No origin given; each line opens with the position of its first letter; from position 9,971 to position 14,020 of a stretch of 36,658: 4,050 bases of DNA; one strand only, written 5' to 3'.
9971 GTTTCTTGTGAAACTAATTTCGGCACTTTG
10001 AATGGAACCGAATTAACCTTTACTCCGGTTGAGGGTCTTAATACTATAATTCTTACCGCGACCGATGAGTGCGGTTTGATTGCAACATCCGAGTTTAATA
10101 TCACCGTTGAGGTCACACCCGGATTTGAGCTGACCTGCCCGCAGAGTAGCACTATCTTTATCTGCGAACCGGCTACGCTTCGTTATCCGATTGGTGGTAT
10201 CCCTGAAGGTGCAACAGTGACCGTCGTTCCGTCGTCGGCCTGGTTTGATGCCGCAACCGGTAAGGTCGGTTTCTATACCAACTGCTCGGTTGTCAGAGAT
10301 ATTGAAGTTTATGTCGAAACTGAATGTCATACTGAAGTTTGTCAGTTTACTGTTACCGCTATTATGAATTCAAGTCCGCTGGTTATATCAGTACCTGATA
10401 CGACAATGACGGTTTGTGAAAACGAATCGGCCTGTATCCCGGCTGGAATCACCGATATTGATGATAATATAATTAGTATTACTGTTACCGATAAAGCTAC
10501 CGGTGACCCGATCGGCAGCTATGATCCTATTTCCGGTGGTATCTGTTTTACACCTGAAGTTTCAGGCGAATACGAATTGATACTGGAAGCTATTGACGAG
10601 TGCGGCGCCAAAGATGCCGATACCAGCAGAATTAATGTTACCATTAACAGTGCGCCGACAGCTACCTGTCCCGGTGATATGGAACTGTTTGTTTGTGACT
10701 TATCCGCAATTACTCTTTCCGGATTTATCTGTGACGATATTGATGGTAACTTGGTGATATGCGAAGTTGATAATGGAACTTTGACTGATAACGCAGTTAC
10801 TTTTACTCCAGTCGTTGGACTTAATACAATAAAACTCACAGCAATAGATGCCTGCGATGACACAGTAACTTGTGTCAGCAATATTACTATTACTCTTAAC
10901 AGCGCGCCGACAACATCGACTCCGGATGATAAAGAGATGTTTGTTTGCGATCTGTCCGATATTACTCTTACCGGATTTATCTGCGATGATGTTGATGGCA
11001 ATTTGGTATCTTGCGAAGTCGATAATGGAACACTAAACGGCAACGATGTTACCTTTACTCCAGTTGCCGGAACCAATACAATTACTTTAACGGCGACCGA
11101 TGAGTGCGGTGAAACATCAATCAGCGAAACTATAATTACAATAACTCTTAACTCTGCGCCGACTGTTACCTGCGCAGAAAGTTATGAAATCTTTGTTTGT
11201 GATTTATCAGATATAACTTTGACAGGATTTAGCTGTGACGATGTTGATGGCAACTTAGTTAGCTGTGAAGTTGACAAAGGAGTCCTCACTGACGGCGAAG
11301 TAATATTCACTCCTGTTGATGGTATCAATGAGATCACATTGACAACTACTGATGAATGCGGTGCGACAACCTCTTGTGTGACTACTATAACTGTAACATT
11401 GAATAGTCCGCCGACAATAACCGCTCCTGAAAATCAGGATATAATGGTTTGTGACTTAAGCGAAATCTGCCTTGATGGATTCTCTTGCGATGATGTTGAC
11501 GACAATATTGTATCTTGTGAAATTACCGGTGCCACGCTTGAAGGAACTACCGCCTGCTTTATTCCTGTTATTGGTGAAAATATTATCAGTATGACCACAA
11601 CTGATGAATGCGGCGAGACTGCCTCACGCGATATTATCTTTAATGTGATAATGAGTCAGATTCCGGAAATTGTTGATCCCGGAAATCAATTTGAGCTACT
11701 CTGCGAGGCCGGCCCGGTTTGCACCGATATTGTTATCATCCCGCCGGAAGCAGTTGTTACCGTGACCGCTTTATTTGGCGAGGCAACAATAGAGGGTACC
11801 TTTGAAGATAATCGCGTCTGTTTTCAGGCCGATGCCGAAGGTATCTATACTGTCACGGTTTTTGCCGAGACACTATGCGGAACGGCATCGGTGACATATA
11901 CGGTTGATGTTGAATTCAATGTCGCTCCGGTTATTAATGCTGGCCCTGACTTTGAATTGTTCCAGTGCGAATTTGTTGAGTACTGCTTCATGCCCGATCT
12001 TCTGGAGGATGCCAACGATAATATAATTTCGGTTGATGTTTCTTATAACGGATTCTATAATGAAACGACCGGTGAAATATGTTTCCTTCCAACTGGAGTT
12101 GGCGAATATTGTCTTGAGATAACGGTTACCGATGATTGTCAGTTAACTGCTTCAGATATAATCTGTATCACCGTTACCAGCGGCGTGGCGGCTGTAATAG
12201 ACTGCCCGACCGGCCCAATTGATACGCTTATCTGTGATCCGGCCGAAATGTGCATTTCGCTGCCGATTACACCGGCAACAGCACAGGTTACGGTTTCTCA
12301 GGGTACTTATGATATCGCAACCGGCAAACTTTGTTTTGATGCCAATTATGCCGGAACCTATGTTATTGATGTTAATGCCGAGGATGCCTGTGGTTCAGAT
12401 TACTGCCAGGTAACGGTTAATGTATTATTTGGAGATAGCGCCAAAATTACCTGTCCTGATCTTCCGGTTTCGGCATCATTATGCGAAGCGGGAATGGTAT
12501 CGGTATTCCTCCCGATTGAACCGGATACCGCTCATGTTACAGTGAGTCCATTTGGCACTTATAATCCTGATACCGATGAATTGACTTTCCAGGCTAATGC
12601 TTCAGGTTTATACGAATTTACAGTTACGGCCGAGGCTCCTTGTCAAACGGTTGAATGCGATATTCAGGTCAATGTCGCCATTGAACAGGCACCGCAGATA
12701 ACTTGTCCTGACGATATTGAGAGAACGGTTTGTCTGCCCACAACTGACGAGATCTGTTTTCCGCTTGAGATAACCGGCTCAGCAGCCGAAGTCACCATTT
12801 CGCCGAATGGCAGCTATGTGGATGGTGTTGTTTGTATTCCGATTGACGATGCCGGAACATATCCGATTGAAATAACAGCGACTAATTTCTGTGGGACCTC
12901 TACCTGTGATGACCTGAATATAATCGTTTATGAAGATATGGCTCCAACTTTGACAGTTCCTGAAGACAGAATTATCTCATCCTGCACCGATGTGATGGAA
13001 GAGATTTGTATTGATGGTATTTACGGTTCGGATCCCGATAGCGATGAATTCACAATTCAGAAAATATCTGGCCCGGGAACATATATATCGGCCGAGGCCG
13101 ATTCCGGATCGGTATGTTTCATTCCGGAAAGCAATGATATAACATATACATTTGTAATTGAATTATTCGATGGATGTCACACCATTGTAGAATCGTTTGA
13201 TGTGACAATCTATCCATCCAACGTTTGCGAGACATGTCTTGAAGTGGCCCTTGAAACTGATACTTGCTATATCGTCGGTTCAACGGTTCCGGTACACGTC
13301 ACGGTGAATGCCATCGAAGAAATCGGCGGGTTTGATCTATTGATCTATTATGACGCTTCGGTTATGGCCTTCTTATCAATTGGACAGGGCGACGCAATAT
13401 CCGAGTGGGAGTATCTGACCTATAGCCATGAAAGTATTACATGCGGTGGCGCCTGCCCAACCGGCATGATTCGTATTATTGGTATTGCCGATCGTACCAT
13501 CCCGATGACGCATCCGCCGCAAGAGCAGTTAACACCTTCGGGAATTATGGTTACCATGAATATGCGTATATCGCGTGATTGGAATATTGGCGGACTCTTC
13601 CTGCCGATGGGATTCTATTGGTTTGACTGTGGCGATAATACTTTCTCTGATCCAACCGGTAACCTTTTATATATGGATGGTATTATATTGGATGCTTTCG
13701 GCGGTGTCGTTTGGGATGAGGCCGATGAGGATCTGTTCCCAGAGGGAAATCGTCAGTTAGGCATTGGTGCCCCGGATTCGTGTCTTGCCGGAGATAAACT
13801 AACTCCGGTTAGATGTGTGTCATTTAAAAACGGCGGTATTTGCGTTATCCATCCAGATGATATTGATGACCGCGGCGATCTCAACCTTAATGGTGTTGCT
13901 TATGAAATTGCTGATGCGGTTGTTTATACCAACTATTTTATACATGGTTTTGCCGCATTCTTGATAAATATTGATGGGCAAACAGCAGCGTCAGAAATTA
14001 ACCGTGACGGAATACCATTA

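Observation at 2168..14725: Giant T9SS-tagged surface protein with a two-level (hierarchical) repeat architecture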

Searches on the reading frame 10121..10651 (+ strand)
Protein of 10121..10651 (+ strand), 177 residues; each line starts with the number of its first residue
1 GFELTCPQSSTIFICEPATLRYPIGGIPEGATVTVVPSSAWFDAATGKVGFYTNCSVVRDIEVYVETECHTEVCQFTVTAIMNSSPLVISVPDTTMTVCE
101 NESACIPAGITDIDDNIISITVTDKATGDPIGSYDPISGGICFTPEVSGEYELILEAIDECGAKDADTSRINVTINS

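Call 33: find_related_loci(query=window:10121-10651:+, collection=metagenome_contigs, flank=10000)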
Query window:10121-10651:+ (177 aa) in metagenome_contigs; peptide patterns used: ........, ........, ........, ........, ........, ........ (x = any residue, [..] = any of these).
264 stretches matched a pattern, but none encodes a relative of the query by tblastn (E <= 1e-3).

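Call 63: find_related_loci(query=A4, collection=metagenome_contigs, flank=10000)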
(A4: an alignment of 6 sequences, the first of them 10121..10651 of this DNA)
Query A4 (177 aa) in metagenome_contigs; peptide patterns used: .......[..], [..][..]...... (x = any residue, [..] = any of these).
227 stretches matched a pattern; 15 encode a relative of the query (tblastn E <= 1e-3); 13 distinct loci.
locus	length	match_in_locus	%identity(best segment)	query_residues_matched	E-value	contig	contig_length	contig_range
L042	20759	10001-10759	53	4-176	3e-54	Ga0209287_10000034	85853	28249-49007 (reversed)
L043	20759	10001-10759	53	4-176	3e-54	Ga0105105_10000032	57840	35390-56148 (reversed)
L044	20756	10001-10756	51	4-177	8e-54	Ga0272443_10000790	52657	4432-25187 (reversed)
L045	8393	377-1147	47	2-177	1e-53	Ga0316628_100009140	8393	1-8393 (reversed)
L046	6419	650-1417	50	4-177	1e-52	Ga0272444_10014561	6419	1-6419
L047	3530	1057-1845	47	1-177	2e-50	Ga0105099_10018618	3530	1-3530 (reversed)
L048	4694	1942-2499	49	1-177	8e-50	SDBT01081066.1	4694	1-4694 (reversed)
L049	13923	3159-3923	49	4-177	1e-49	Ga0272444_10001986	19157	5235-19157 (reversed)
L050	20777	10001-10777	44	1-177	2e-47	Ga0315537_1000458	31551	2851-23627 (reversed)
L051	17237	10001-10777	44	1-177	2e-47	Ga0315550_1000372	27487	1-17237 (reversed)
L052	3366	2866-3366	43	4-176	1e-46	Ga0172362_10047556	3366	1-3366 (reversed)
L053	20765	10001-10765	45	2-177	3e-43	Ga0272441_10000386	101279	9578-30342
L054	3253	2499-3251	52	4-177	8e-30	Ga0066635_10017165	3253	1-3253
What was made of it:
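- Tried and rejected: The second, with a header alignment, worked (call 63).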

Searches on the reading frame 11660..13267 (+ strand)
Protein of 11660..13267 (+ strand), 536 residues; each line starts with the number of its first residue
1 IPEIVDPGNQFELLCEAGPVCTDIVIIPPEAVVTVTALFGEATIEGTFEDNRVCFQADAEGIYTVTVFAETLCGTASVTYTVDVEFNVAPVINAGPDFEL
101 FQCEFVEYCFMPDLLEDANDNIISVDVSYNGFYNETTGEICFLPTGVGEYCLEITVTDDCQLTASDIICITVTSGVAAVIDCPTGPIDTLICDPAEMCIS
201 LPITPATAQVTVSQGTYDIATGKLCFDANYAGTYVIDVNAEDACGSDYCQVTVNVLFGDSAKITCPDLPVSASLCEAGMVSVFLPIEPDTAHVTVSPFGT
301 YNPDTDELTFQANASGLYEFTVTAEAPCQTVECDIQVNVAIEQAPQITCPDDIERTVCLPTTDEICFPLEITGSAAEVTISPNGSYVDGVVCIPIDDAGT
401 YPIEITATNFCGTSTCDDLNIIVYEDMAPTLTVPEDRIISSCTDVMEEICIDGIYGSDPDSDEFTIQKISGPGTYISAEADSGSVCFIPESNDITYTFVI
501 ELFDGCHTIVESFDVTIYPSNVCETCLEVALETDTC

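Call 13: search_protein_families(library=pfam, proteins=[window:11660-13267:+], max_evalue=1)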
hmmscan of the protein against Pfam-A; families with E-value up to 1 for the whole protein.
window:11660-13267:+ (536 aa): 13 families
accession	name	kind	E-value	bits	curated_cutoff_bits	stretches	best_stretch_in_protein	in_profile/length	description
PF09134.16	Invasin_D3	-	8e-06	26.7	33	1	55-83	55-83/98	Invasin, domain 3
PF18981.6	InlK_D3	-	9.2e-05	22.9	25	1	227-255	45-73/75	Internalin K domain (D3/D4)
PF17963.7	Big_9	-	0.0011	20.3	23.6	0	457-505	28-77/89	Bacterial Ig domain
PF22352.2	K319L-like_PKD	-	0.0012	19.2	27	1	138-172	50-84/84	K319L-like, PKD domain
PF00801.26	PKD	-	0.0025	18.2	23.5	0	231-255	56-80/80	PKD domain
PF18911.6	PKD_4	-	0.0033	17.9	27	0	397-418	58-79/85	PKD domain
PF00386.27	C1q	-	0.006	17.2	23.7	0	298-338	29-68/127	C1q domain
PF24908.1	Ig_SIBA-E_2nd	-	0.01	16.4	27.8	1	134-168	50-85/117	Integrin beta-like protein A-E, second Ig-like domain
PF16404.10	BT_2262-like_C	-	0.061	13.9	29.6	0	212-238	95-121/125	BT_2262-like, C-terminal domain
PF07495.19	Y_Y_Y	-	0.097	13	26.6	0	302-324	24-46/65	Y_Y_Y domain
PF19408.5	PKD_6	-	0.11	13.2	25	0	401-420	62-81/82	PKD-like domain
PF16411.10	SusF_SusE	-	0.21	12.3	27.5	0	55-95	74-112/167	Outer membrane protein SusF_SusE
PF05345.18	He_PIG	-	0.44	11.4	24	0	59-84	69-95/96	Putative Ig domain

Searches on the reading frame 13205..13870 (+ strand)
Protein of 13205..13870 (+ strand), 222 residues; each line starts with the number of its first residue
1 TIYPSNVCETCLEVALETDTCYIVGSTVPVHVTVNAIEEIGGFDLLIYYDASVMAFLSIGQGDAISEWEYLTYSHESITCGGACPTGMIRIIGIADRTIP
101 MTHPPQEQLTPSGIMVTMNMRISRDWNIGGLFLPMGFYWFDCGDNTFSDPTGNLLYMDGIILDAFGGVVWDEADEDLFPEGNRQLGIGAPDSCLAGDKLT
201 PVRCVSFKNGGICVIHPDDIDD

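Call 73: search_protein_families(library=pfam, proteins=[window:13205-13870:+], max_evalue=10)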
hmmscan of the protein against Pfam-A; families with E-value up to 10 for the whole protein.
window:13205-13870:+ (222 aa): 1 family
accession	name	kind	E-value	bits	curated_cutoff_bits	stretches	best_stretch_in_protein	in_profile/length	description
PF00963.24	Cohesin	-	2.8e-05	24.8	24.1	1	23-66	11-56/139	Cohesin domain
